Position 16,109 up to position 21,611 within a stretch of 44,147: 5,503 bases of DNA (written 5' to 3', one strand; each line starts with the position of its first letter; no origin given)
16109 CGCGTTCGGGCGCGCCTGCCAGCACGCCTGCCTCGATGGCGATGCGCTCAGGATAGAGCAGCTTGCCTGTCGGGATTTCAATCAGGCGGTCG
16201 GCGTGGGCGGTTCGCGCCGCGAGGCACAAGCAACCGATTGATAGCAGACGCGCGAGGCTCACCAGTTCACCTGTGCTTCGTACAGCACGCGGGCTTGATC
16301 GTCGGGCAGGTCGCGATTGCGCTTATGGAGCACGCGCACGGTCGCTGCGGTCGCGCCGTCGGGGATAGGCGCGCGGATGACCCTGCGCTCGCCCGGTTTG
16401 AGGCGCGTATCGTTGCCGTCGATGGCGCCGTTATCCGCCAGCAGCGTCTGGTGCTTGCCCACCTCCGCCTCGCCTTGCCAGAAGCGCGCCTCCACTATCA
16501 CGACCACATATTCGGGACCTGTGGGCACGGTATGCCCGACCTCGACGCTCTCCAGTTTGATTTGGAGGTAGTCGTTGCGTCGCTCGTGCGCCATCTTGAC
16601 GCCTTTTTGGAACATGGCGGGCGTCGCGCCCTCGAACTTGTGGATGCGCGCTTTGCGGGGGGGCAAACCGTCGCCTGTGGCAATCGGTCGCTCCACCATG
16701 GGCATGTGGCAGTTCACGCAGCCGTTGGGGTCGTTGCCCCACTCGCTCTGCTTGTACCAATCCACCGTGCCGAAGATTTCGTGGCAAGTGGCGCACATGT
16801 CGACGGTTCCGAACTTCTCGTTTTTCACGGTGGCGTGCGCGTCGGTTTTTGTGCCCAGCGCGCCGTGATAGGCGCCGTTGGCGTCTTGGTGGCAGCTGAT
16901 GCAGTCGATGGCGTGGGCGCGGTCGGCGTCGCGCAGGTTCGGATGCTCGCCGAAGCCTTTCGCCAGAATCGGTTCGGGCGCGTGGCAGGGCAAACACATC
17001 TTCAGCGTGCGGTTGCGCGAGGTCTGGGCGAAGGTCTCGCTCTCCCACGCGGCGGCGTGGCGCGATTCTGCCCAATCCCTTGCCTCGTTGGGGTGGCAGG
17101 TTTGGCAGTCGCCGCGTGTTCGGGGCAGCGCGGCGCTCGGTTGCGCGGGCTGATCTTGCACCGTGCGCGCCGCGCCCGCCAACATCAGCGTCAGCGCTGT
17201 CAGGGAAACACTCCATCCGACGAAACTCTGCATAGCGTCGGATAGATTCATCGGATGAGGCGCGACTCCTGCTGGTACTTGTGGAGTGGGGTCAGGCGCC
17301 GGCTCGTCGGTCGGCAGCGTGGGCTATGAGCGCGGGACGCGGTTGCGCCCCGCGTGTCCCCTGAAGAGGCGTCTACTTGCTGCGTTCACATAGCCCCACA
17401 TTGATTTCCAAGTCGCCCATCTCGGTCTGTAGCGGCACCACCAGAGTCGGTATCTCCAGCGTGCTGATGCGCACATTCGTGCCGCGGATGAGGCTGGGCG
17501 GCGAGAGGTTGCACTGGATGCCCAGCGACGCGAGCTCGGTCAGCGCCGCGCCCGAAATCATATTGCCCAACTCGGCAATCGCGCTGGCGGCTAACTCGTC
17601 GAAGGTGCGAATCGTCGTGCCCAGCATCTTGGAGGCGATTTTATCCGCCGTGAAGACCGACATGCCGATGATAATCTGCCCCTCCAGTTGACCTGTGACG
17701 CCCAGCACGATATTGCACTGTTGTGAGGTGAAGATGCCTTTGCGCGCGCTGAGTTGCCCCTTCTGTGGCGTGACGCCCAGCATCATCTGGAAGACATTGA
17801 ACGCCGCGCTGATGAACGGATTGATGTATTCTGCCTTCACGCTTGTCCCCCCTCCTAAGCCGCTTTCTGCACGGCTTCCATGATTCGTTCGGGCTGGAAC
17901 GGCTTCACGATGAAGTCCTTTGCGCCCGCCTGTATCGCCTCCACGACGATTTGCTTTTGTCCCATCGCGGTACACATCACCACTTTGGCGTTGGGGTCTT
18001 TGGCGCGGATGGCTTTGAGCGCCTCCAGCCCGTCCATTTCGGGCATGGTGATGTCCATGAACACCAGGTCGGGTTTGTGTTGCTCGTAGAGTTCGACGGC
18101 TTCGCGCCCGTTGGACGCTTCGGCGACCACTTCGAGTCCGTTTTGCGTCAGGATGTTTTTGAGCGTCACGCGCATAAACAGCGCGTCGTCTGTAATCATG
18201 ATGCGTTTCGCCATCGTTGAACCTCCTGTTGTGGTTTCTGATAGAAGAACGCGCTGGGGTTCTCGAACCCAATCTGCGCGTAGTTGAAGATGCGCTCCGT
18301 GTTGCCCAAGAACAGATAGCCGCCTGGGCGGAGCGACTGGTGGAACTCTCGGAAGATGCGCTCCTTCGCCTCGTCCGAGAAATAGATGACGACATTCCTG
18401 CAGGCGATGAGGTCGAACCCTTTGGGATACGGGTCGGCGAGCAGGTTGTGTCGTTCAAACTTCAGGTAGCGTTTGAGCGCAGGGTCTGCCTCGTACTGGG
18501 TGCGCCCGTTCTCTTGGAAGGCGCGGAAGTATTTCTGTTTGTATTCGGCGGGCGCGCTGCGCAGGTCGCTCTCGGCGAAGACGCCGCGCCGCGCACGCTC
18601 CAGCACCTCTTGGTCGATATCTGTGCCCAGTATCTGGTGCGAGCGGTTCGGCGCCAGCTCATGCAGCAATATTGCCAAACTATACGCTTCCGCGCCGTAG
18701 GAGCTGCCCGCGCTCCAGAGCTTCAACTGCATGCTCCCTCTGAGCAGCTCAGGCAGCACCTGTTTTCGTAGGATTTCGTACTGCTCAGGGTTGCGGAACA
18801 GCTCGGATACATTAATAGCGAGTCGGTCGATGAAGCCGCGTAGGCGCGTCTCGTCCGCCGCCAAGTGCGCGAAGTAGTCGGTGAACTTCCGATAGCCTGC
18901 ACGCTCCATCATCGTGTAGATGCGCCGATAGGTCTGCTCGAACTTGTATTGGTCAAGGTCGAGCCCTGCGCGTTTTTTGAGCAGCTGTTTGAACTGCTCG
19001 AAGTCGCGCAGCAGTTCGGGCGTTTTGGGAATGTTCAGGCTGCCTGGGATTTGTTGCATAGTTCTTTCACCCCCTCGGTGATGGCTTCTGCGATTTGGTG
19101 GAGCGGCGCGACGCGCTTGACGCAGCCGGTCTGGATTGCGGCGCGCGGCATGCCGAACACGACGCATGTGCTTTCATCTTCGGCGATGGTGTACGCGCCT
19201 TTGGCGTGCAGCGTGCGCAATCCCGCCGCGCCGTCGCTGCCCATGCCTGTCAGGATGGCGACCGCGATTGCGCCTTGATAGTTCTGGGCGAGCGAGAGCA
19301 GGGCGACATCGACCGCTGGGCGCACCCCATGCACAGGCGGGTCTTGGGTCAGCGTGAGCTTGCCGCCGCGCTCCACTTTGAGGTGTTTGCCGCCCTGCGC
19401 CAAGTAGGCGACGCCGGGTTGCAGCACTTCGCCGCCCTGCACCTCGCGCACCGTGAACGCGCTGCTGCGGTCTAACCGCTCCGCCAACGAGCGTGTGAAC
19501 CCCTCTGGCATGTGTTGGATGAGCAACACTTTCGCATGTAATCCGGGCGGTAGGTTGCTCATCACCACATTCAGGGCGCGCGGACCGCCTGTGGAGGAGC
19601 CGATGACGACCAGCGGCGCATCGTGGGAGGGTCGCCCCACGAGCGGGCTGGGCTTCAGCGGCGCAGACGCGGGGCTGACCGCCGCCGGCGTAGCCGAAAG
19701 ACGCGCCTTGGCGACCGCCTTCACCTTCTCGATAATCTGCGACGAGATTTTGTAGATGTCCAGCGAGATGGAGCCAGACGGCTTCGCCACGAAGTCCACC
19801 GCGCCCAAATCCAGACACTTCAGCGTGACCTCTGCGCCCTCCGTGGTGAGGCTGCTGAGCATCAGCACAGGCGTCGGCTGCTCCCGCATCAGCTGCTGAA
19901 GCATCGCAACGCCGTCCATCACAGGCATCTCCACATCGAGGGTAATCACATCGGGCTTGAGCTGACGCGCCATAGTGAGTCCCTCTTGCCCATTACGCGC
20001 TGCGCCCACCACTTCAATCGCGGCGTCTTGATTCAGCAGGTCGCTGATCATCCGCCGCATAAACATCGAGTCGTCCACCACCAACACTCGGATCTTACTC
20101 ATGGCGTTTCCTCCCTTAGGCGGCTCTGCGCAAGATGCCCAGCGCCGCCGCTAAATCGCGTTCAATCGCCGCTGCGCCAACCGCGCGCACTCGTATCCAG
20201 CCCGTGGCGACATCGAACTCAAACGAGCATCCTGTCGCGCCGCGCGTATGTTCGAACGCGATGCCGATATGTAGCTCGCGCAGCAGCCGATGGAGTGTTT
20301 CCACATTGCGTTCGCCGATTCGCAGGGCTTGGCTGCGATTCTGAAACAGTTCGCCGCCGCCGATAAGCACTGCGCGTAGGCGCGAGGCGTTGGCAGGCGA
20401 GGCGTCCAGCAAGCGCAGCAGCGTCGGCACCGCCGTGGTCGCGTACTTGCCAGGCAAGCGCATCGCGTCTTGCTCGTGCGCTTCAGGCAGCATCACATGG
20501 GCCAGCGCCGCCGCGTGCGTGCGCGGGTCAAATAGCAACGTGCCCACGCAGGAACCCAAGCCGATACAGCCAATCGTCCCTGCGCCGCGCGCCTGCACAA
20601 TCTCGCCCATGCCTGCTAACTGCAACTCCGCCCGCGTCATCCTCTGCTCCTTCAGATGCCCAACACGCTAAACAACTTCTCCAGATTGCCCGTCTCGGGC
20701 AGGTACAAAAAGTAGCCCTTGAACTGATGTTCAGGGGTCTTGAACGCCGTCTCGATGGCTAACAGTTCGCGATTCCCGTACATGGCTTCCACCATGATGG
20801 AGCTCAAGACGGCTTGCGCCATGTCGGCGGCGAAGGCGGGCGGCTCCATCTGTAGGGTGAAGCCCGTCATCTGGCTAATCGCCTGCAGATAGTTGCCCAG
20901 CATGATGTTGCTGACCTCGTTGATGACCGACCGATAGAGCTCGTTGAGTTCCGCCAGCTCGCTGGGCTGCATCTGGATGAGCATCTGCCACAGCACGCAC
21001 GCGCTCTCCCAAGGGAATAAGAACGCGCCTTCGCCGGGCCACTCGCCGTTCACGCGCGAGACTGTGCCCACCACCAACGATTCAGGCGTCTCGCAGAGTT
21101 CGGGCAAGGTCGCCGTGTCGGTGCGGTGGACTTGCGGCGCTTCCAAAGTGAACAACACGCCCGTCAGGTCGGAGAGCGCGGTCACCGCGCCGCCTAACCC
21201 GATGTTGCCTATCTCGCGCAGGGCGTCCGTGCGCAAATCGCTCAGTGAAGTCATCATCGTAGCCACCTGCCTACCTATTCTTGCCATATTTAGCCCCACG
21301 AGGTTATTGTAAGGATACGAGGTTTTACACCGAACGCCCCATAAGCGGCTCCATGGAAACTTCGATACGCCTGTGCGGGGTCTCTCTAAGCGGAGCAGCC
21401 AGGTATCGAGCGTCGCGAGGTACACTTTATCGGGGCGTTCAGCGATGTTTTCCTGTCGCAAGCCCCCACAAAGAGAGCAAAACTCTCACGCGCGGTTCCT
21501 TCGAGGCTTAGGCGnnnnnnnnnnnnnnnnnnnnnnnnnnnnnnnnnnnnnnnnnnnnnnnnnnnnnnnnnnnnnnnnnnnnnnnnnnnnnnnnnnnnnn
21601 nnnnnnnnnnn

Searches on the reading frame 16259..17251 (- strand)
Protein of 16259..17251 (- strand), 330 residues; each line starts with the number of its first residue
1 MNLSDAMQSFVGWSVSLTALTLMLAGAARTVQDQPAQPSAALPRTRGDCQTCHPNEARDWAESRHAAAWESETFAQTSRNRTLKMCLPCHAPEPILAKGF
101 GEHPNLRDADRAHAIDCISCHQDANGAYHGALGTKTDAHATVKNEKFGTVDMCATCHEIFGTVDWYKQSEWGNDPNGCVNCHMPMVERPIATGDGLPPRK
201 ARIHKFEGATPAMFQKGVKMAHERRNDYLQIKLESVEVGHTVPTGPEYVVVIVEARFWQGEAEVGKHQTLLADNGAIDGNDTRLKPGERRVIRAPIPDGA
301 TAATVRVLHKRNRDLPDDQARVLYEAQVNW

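Call 61: search_protein_families(library=pfam, proteins=[window:16259-17251:-], max_evalue=0.00001)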
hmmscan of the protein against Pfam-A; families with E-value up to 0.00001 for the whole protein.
window:16259-17251:- (330 aa): 1 family
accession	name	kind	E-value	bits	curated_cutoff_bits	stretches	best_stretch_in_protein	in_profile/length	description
PF22113.1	Mtrc-MtrF_II-IV_dom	-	7.8e-08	32.5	30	0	39-91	74-128/176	Outer membrane cytochrome MtrC/MtrF-like, domains II/IV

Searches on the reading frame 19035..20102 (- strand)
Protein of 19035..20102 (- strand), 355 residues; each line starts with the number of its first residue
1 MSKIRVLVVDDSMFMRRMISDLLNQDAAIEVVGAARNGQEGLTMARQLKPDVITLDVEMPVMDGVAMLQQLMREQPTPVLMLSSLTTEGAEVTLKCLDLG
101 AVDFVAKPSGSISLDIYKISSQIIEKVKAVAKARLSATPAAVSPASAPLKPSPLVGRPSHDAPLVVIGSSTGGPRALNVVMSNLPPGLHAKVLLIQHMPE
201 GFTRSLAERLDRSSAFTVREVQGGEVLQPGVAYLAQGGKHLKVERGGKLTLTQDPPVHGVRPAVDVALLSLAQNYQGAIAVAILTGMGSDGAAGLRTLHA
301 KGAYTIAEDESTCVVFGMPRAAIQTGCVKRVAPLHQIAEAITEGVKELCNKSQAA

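Call 60: search_protein_families(library=pfam, proteins=[window:19035-20102:-], max_evalue=0.00001)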
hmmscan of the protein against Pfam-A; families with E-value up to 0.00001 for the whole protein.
window:19035-20102:- (355 aa): 2 families
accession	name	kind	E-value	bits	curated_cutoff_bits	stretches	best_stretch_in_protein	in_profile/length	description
PF01339.22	CheB_methylest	-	4.5e-63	212.5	24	1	165-341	1-174/174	CheB methylesterase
PF00072.30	Response_reg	-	1.1e-23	84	30.2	1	6-110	1-102/111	Response regulator receiver domain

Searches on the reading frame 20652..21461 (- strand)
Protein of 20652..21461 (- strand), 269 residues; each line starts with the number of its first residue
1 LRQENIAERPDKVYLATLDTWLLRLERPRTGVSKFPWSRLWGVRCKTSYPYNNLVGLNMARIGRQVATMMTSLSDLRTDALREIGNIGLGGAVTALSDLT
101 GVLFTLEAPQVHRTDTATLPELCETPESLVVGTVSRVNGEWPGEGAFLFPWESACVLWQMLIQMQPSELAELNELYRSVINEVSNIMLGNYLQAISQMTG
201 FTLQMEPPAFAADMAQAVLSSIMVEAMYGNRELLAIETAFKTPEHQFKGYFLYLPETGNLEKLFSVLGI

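Call 60: search_protein_families(library=pfam, proteins=[window:20652-21461:-], max_evalue=0.00001)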
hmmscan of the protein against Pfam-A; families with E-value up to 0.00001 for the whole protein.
window:20652-21461:- (269 aa): 2 families
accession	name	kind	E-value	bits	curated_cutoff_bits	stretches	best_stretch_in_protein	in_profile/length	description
PF04509.17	CheC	-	2.5e-19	69.4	22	2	78-112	3-37/38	CheC-like family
PF13690.11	CheX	-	5.9e-08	33.1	27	0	135-214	5-76/94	Chemotaxis phosphatase CheX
